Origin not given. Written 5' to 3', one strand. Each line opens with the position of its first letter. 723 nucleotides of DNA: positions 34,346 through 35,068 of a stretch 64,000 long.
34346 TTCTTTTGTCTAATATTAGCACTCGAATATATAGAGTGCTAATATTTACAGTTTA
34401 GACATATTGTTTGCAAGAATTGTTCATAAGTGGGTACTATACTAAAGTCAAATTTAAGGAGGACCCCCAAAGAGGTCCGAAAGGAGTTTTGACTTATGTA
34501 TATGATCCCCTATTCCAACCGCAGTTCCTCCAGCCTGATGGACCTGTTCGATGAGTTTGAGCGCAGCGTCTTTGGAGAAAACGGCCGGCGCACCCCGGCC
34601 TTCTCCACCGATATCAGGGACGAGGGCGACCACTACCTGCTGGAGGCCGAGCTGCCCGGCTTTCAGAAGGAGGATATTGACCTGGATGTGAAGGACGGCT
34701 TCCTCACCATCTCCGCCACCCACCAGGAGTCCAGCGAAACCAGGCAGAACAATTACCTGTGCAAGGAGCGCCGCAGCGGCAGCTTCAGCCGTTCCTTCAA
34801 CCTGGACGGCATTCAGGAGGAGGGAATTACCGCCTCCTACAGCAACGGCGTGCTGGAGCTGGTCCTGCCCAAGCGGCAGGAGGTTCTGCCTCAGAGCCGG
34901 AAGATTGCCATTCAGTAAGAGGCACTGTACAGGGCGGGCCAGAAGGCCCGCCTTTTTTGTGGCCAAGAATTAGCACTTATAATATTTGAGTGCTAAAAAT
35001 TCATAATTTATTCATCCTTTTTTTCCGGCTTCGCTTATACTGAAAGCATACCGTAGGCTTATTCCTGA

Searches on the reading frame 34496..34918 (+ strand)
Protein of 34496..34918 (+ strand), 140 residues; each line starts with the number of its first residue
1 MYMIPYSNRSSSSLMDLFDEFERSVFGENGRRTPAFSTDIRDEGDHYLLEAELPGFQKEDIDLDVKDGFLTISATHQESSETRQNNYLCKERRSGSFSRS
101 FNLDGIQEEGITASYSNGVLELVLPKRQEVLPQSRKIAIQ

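Call 10: find_encoding_contigs(protein=window:34496-34918:+, flank=3000, max_places=10)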
Protein window:34496-34918:+ (140 aa): 19 contigs read that carry it; 10 places shown.
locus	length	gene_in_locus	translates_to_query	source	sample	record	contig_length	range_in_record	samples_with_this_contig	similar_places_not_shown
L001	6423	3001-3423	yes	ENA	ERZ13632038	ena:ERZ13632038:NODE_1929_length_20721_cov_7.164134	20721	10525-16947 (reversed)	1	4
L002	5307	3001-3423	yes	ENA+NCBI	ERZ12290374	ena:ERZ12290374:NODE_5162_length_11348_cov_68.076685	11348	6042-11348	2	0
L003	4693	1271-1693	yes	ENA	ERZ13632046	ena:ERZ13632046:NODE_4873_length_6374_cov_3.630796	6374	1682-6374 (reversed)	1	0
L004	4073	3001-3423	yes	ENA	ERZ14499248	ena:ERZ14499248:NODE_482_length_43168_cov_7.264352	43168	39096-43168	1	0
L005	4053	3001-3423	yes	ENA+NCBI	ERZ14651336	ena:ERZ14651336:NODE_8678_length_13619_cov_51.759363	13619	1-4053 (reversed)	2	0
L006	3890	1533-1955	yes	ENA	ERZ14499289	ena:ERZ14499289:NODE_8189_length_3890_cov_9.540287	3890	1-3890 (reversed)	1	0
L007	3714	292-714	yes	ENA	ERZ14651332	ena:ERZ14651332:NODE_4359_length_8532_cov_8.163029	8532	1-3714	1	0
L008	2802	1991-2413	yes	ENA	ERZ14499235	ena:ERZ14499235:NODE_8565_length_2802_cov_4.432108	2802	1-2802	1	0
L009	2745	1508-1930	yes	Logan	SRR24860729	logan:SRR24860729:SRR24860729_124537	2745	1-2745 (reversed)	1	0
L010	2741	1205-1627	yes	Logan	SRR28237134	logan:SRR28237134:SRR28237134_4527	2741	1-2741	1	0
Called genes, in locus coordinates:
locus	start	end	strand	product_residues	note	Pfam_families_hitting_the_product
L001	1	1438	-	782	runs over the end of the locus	PF00512:HisKA, PF02518:HATPase_c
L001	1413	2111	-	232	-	PF00072:Response_reg, PF00486:Trans_reg_C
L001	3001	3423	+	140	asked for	PF00011:HSP20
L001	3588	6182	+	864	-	PF02861:Clp_N, PF23569:NBD_SMAX1 (weak), PF00004:AAA, PF17871:AAA_lid_9, PF00004:AAA, PF07724:AAA_2, PF07728:AAA_5, PF10431:ClpB_D2-small, +14 more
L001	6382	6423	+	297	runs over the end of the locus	PF06541:ABC_trans_CmpB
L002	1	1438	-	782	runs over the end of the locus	PF00512:HisKA, PF02518:HATPase_c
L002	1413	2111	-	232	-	PF00072:Response_reg, PF00486:Trans_reg_C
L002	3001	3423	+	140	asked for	PF00011:HSP20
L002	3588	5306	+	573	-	?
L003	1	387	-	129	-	?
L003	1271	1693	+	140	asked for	PF00011:HSP20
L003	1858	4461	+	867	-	PF02861:Clp_N, PF23569:NBD_SMAX1 (weak), PF00004:AAA, PF17871:AAA_lid_9, PF00004:AAA, PF07724:AAA_2, PF07728:AAA_5, PF10431:ClpB_D2-small, +13 more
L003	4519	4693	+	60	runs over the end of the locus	-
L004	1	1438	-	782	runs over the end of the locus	PF00512:HisKA, PF02518:HATPase_c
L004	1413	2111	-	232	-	PF00072:Response_reg, PF00486:Trans_reg_C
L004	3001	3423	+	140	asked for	PF00011:HSP20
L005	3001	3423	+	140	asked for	PF00011:HSP20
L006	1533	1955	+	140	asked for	PF00011:HSP20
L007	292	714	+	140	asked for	PF00011:HSP20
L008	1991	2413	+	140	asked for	PF00011:HSP20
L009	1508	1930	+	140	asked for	PF00011:HSP20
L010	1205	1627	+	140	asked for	PF00011:HSP20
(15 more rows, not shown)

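Call 11: find_homologous_proteins(query=window:34496-34915:+, max_evalue=1e-10)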
Query window:34496-34915:+ (140 aa): 789 proteins with E <= 1e-10 among 911 candidates; the best 120 are listed.
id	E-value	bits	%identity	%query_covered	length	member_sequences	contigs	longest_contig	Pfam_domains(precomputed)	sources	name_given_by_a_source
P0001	8.2e-85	300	99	100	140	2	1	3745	PF00011.28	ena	-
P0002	2.0e-80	285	93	100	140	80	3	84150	PF00011.28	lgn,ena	-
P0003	1.0e-79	283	92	100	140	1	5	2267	PF00011.28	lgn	-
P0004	3.5e-79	281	91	100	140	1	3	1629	PF00011.28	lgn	-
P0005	4.9e-79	281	91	100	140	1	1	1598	PF00011.28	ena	-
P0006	6.4e-79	281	91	100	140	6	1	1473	PF00011.28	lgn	-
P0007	6.5e-79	281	92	100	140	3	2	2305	PF00011.28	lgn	-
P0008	9.6e-79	280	91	100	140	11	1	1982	PF00011.28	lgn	-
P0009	1.2e-78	280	91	100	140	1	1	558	PF00011.28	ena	-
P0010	1.3e-78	280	91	100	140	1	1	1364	PF00011.28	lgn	-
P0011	3.7e-78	278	91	100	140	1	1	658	PF00011.28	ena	-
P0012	4.8e-78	278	91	100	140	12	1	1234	PF00011.28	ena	-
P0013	8.4e-78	277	90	100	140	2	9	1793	PF00011.28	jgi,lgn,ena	-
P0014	1.2e-77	276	90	100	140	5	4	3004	PF00011.28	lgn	-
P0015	2.4e-77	275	91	100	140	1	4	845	PF00011.28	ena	-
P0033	6.2e-76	271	89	100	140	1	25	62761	PF00011.28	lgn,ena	-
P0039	3.1e-75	269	87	100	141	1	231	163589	PF00011.28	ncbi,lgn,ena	-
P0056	1.3e-71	257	86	100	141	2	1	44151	PF00011.28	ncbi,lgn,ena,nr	ncbi:MAG: Hsp20/alpha crystallin family protein [Lawsonibacter sp.]|nr:Hsp20/alpha crystallin family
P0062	5.2e-71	255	83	99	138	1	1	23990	PF00011.28,PF17886.8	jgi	-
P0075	4.0e-69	249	80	99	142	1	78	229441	PF00011.28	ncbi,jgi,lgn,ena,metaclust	jgi:HSP20 family protein|metaclust:\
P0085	2.0e-68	247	79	99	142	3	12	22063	PF00011.28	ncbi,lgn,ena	-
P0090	3.7e-68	246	82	99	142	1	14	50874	PF00011.28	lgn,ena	-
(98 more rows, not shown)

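Call 12: find_encoding_contigs(protein=P0002, flank=3000, max_places=2)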
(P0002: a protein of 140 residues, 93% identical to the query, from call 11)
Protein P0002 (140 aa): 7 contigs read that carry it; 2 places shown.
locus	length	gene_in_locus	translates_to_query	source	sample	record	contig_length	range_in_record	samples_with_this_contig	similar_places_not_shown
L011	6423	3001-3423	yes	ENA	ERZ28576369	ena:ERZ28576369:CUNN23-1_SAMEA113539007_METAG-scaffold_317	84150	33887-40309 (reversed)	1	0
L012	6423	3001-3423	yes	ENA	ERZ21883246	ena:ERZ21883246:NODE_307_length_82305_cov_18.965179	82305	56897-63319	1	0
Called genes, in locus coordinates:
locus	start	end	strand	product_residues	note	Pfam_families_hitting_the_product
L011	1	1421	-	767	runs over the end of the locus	PF00512:HisKA, PF02518:HATPase_c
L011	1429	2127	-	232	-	PF00072:Response_reg, PF00486:Trans_reg_C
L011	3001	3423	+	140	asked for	PF00011:HSP20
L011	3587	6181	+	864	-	PF02861:Clp_N, PF23569:NBD_SMAX1, PF00004:AAA, PF17871:AAA_lid_9, PF00004:AAA, PF07724:AAA_2, PF07728:AAA_5, PF10431:ClpB_D2-small, +14 more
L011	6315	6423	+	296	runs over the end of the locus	PF06541:ABC_trans_CmpB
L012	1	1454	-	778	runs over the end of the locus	PF00512:HisKA, PF02518:HATPase_c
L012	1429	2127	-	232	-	PF00072:Response_reg, PF00486:Trans_reg_C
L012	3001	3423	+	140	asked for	PF00011:HSP20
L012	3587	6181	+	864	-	PF02861:Clp_N, PF23569:NBD_SMAX1, PF00004:AAA, PF17871:AAA_lid_9, PF00004:AAA, PF07724:AAA_2, PF07728:AAA_5, PF10431:ClpB_D2-small, +14 more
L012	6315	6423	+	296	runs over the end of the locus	PF06541:ABC_trans_CmpB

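Call 13: find_encoding_contigs(protein=P0033, flank=3000, max_places=2)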
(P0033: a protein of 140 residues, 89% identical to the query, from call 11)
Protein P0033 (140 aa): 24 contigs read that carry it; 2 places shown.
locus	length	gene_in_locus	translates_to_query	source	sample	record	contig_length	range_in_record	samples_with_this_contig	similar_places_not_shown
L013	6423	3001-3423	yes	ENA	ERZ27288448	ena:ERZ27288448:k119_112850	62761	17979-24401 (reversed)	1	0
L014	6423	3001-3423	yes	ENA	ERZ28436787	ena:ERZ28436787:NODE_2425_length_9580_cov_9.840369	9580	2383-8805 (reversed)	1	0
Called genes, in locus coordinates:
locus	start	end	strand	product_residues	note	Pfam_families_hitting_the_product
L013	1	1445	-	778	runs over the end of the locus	PF00512:HisKA, PF02518:HATPase_c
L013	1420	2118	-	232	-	PF00072:Response_reg, PF00486:Trans_reg_C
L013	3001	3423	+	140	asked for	PF00011:HSP20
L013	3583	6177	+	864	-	PF02861:Clp_N, PF23569:NBD_SMAX1, PF00004:AAA, PF17871:AAA_lid_9, PF00004:AAA, PF07724:AAA_2, PF07728:AAA_5, PF10431:ClpB_D2-small, +13 more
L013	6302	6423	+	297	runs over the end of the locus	PF06541:ABC_trans_CmpB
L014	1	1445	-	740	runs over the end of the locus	?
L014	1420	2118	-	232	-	PF00072:Response_reg, PF00486:Trans_reg_C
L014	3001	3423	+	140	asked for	PF00011:HSP20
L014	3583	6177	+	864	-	PF02861:Clp_N, PF23569:NBD_SMAX1, PF00004:AAA, PF17871:AAA_lid_9, PF00004:AAA, PF07724:AAA_2, PF07728:AAA_5, PF10431:ClpB_D2-small, +12 more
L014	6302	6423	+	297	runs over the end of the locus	PF06541:ABC_trans_CmpB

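Call 14: find_encoding_contigs(protein=P0039, flank=3000, max_places=3)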
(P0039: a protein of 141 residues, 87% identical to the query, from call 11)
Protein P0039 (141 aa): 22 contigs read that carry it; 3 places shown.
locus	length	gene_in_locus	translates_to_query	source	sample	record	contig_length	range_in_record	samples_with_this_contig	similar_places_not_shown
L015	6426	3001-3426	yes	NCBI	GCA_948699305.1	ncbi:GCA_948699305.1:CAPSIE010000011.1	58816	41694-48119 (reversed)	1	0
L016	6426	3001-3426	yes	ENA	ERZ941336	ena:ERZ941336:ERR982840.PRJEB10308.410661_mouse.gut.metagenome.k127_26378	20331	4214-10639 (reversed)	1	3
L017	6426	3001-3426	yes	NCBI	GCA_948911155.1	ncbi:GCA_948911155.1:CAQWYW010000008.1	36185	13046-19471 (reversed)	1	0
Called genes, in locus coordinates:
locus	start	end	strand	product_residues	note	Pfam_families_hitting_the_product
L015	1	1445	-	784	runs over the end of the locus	PF00512:HisKA, PF02518:HATPase_c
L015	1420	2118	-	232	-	PF00072:Response_reg, PF00486:Trans_reg_C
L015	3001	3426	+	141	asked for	PF00011:HSP20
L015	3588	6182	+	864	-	PF02861:Clp_N, PF23569:NBD_SMAX1, PF00004:AAA, PF17871:AAA_lid_9, PF00004:AAA, PF07724:AAA_2, PF07728:AAA_5, PF10431:ClpB_D2-small, +14 more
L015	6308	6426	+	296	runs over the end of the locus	PF06541:ABC_trans_CmpB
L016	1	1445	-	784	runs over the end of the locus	PF00512:HisKA, PF02518:HATPase_c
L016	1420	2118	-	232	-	PF00072:Response_reg, PF00486:Trans_reg_C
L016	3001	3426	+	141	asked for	PF00011:HSP20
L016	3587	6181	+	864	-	PF02861:Clp_N, PF23569:NBD_SMAX1, PF00004:AAA, PF17871:AAA_lid_9, PF00004:AAA, PF07724:AAA_2, PF07728:AAA_5, PF10431:ClpB_D2-small, +14 more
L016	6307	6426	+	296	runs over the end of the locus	PF06541:ABC_trans_CmpB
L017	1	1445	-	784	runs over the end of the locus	PF00512:HisKA, PF02518:HATPase_c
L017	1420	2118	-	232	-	PF00072:Response_reg, PF00486:Trans_reg_C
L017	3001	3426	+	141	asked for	PF00011:HSP20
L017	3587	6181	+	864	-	PF02861:Clp_N, PF23569:NBD_SMAX1, PF00004:AAA, PF17871:AAA_lid_9, PF00004:AAA, PF07724:AAA_2, PF07728:AAA_5, PF10431:ClpB_D2-small, +14 more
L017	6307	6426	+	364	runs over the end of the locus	-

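Call 15: find_encoding_contigs(protein=P0075, flank=3000, max_places=3)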
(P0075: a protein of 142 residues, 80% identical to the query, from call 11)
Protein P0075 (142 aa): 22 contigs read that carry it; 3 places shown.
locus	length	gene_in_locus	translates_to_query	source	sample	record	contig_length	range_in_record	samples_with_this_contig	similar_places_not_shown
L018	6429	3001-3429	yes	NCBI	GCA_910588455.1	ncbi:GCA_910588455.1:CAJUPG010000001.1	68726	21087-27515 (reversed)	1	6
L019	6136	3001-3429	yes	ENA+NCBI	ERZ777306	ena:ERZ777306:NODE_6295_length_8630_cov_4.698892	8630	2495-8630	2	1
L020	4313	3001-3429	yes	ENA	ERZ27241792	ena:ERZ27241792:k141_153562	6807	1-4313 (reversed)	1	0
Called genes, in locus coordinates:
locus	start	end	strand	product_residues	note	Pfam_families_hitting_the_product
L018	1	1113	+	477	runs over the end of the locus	PF02446:Glyco_hydro_77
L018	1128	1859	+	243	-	PF02146:SIR2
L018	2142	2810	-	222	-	PF00440:TetR_N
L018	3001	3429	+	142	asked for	PF00011:HSP20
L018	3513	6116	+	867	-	PF02861:Clp_N, PF23569:NBD_SMAX1 (weak), PF00004:AAA, PF17871:AAA_lid_9, PF00004:AAA, PF07724:AAA_2, PF07728:AAA_5, PF10431:ClpB_D2-small, +15 more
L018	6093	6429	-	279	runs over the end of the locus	PF00763:THF_DHG_CYH, PF02882:THF_DHG_CYH_C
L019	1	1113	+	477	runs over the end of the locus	PF02446:Glyco_hydro_77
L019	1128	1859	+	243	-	PF02146:SIR2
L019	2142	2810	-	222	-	PF00440:TetR_N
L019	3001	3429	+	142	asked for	PF00011:HSP20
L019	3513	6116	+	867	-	PF02861:Clp_N, PF23569:NBD_SMAX1 (weak), PF00004:AAA, PF17871:AAA_lid_9, PF00004:AAA, PF07724:AAA_2, PF07728:AAA_5, PF10431:ClpB_D2-small, +15 more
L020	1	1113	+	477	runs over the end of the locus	PF02446:Glyco_hydro_77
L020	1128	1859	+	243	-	PF02146:SIR2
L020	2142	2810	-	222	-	PF00440:TetR_N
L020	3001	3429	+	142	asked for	PF00011:HSP20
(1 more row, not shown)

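Call 19: find_encoding_contigs(protein=P0056, flank=3000, max_places=2)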
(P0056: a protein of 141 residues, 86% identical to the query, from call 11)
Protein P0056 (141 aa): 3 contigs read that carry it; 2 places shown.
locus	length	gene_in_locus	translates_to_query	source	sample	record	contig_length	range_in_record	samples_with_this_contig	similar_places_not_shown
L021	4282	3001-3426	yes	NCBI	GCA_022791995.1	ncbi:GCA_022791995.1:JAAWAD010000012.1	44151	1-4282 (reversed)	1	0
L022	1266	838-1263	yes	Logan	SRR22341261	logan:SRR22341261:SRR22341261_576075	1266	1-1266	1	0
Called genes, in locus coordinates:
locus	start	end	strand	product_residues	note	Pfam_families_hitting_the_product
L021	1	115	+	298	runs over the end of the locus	PF00497:SBP_bac_3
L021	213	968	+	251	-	PF00528:BPD_transp_1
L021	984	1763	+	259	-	PF02463:SMC_N, PF00005:ABC_tran, PF13304:AAA_21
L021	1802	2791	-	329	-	PF00389:2-Hacid_dh, PF02826:2-Hacid_dh_C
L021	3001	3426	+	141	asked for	PF00011:HSP20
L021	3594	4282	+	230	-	PF02861:Clp_N, PF13191:AAA_16 (faint)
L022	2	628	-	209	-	?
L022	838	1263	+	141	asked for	PF00011:HSP20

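Call 20: find_encoding_contigs(protein=P0062, flank=3000, max_places=2)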
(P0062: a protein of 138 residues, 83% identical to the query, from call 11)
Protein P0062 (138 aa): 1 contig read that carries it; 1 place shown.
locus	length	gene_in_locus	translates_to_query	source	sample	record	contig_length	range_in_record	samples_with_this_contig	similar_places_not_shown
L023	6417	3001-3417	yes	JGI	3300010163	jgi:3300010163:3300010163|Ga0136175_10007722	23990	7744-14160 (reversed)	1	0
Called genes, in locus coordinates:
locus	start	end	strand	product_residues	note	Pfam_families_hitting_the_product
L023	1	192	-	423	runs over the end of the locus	PF00162:PGK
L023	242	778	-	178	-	PF00588:SpoU_methylase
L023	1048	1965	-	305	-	PF01458:SUFBD_core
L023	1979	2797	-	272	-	PF13304:AAA_21 (faint), PF02463:SMC_N (faint), PF00005:ABC_tran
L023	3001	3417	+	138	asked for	PF00011:HSP20, PF17886:ArsA_HSP20 (faint)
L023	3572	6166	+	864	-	PF02861:Clp_N, PF23569:NBD_SMAX1 (weak), PF00004:AAA, PF17871:AAA_lid_9, PF00004:AAA, PF07724:AAA_2, PF07728:AAA_5, PF10431:ClpB_D2-small, +12 more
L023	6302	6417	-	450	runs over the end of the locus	PF00860:Xan_ur_permease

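Call 21: find_encoding_contigs(protein=P0090, flank=3000, max_places=2)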
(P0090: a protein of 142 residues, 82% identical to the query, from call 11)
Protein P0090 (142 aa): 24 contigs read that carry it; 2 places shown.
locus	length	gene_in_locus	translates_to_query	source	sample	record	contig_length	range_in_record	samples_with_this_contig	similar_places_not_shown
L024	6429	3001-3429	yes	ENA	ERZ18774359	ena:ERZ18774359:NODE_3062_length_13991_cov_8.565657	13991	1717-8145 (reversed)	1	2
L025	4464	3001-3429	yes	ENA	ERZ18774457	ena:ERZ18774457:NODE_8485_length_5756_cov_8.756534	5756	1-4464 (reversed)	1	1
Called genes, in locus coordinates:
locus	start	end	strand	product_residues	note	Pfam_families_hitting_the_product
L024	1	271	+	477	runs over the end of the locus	PF02446:Glyco_hydro_77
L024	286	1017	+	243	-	PF02146:SIR2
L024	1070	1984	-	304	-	PF00072:Response_reg, PF00990:GGDEF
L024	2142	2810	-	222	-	PF00440:TetR_N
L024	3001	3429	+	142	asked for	PF00011:HSP20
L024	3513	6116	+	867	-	PF02861:Clp_N, PF23569:NBD_SMAX1 (weak), PF00004:AAA, PF17871:AAA_lid_9, PF00004:AAA, PF07724:AAA_2, PF07728:AAA_5, PF10431:ClpB_D2-small, +15 more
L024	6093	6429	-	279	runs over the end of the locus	PF00763:THF_DHG_CYH, PF02882:THF_DHG_CYH_C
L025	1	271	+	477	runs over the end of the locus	PF02446:Glyco_hydro_77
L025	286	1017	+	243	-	PF02146:SIR2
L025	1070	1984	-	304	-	PF00072:Response_reg, PF00990:GGDEF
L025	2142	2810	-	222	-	PF00440:TetR_N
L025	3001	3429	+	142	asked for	PF00011:HSP20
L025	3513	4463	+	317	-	?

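Call 22: find_encoding_contigs(protein=P0085, flank=3000, max_places=2)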
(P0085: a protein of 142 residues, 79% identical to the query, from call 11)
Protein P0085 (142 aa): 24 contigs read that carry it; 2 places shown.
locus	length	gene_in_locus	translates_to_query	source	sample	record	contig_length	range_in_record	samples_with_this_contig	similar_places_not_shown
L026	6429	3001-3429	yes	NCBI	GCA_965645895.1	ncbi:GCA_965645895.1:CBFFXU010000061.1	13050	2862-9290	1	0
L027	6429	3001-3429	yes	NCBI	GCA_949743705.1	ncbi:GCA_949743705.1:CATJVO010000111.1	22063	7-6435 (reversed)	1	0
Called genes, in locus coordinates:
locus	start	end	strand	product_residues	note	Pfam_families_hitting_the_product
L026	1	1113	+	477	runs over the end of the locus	PF02446:Glyco_hydro_77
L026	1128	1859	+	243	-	PF02146:SIR2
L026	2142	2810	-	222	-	PF00440:TetR_N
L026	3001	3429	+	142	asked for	PF00011:HSP20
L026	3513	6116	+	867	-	PF02861:Clp_N, PF23569:NBD_SMAX1 (weak), PF00004:AAA, PF17871:AAA_lid_9, PF00004:AAA, PF07724:AAA_2, PF07728:AAA_5, PF10431:ClpB_D2-small, +15 more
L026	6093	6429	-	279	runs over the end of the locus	PF00763:THF_DHG_CYH, PF02882:THF_DHG_CYH_C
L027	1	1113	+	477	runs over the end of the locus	PF02446:Glyco_hydro_77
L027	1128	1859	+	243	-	PF02146:SIR2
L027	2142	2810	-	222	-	PF00440:TetR_N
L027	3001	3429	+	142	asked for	PF00011:HSP20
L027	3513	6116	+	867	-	PF02861:Clp_N, PF23569:NBD_SMAX1 (weak), PF00004:AAA, PF17871:AAA_lid_9, PF00004:AAA, PF07724:AAA_2, PF07728:AAA_5, PF10431:ClpB_D2-small, +15 more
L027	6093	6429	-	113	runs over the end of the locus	?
